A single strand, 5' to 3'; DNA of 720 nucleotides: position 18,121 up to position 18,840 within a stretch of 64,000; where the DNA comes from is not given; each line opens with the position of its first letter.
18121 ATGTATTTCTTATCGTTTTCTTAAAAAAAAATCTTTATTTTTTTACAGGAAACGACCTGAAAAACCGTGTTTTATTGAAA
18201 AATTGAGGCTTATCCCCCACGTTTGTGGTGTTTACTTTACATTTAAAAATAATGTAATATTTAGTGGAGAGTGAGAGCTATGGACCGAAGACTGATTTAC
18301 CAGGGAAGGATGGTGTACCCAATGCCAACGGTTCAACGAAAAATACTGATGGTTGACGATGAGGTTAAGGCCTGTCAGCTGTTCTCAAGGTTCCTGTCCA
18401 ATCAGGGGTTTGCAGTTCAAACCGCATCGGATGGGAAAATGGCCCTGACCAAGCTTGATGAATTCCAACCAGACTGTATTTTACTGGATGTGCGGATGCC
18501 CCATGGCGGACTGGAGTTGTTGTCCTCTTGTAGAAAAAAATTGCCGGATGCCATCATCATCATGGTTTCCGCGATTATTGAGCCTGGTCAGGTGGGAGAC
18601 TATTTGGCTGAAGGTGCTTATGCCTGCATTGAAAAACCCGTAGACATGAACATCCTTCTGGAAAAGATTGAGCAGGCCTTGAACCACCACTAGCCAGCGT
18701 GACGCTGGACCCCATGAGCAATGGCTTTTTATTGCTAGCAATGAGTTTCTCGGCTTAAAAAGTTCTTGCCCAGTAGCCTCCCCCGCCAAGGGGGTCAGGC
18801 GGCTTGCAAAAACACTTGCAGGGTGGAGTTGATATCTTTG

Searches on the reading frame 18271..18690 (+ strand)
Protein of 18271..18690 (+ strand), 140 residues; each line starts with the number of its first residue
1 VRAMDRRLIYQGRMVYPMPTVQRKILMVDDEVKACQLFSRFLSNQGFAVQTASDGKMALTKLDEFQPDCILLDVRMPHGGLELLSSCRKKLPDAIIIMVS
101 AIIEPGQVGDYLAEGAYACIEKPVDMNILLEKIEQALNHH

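Call 44: search_protein_families(library=pfam, proteins=[window:18271-18690:+], max_evalue=0.01)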
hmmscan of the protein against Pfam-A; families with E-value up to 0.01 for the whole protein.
window:18271-18690:+ (140 aa): 1 family
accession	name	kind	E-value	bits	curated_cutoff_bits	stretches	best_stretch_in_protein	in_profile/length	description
PF00072.30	Response_reg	-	3.2e-22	79.2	30.2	1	25-134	1-111/111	Response regulator receiver domain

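Call 64: find_homologous_proteins(query=window:18271-18690:+, max_evalue=1e-20)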
Query window:18271-18690:+ (140 aa): 62 proteins with E <= 1e-20 among 78 candidates.
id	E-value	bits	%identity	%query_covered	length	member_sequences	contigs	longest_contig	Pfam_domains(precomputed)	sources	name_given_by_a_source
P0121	8.8e-84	296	99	98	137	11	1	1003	PF00072.31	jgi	-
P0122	2.3e-83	294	99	98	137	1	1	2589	PF00072.31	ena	-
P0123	6.8e-76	270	91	99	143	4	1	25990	PF00072.31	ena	-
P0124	7.5e-66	238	85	93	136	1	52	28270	PF00072.31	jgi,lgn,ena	jgi:DNA-binding response OmpR family regulator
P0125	2.8e-57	210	82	85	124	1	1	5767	PF00072.31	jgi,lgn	-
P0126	7.2e-54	199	76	85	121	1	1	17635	PF00072.31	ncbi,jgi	-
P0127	1.5e-53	198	76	94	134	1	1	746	PF00072.31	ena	-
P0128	2.0e-53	198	74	91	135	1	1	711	PF00072.31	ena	-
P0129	3.2e-53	197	81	84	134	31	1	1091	PF00072.31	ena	-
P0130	3.5e-53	197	78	85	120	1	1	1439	PF00072.31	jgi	jgi:DNA-binding response OmpR family regulator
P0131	5.3e-53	196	82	81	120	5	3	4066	PF00072.31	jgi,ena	-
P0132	6.1e-53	196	80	84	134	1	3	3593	PF00072.31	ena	-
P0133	7.4e-53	196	80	84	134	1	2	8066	PF00072.31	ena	-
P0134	8.6e-53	195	80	84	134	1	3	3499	PF00072.31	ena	-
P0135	8.9e-53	195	80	84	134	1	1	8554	PF00072.31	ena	-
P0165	6.5e-45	170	69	84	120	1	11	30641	PF00072.31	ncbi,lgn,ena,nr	ncbi:MAG: response regulator [Nitrospinae bacterium]|nr:response regulator [Nitrospinota bacterium] 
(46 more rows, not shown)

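Call 66: find_encoding_contigs(protein=P0125, flank=500, max_places=1)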
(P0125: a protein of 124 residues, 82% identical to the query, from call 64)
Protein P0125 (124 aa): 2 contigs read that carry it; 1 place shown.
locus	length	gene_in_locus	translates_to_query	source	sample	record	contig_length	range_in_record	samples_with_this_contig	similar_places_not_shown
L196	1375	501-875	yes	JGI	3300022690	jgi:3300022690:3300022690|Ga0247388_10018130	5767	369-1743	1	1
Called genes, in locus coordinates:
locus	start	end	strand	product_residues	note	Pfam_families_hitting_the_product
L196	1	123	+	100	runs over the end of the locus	-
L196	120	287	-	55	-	-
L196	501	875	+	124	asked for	PF00072:Response_reg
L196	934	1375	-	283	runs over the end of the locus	PF08668:HDOD, PF01966:HD (weak)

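Call 67: find_encoding_contigs(protein=P0133, flank=500, max_places=1)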
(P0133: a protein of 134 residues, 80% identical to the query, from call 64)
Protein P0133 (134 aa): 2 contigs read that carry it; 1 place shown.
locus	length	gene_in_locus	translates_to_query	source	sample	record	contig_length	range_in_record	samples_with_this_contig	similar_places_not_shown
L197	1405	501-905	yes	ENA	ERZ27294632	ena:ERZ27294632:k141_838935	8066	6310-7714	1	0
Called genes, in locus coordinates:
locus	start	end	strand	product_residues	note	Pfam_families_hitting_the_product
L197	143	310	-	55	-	-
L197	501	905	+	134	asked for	PF00072:Response_reg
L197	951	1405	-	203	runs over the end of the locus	PF08668:HDOD, PF01966:HD (faint)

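Call 68: find_encoding_contigs(protein=P0165, flank=500, max_places=1)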
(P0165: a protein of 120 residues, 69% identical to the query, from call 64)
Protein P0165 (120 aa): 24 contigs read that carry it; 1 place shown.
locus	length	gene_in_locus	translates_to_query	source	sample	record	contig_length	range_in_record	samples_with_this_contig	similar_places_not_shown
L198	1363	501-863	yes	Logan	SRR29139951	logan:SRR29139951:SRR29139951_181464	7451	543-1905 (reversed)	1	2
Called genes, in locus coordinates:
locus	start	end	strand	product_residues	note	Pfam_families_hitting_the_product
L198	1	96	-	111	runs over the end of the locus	-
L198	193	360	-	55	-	-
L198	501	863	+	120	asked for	PF00072:Response_reg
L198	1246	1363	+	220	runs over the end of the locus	?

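Call 69: find_encoding_contigs(protein=P0126, flank=500, max_places=1)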
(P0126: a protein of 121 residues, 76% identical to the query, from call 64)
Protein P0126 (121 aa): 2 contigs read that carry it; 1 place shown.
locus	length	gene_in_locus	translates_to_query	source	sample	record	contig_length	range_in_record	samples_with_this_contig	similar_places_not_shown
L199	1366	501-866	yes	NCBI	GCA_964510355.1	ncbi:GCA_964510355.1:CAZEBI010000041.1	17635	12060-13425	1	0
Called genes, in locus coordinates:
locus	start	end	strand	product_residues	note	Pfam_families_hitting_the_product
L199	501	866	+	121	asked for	PF00072:Response_reg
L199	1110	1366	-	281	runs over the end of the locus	PF08668:HDOD, PF01966:HD (weak)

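Call 88: find_encoding_contigs(protein=P0123, flank=10000, max_places=1)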
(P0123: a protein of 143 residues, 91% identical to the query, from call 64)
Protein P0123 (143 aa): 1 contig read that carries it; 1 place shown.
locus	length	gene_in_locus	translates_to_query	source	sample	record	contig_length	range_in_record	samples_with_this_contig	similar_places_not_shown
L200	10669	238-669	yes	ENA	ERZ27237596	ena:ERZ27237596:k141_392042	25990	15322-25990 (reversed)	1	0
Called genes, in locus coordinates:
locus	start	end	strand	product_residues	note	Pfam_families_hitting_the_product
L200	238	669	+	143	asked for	PF00072:Response_reg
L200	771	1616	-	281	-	PF08668:HDOD, PF01966:HD (weak)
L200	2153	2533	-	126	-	-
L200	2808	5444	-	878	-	PF01411:tRNA-synt_2c, PF07973:tRNA_SAD, PF02272:DHHA1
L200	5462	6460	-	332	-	PF01380:SIS, PF00571:CBS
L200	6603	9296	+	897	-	PF02739:5_3_exonuc_N, PF01367:5_3_exonuc, PF01612:DNA_pol_A_exo1, PF22619:DNA_polI_exo1, PF00476:DNA_pol_A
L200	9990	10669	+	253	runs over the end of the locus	PF08712:Nfu_N, PF01106:NifU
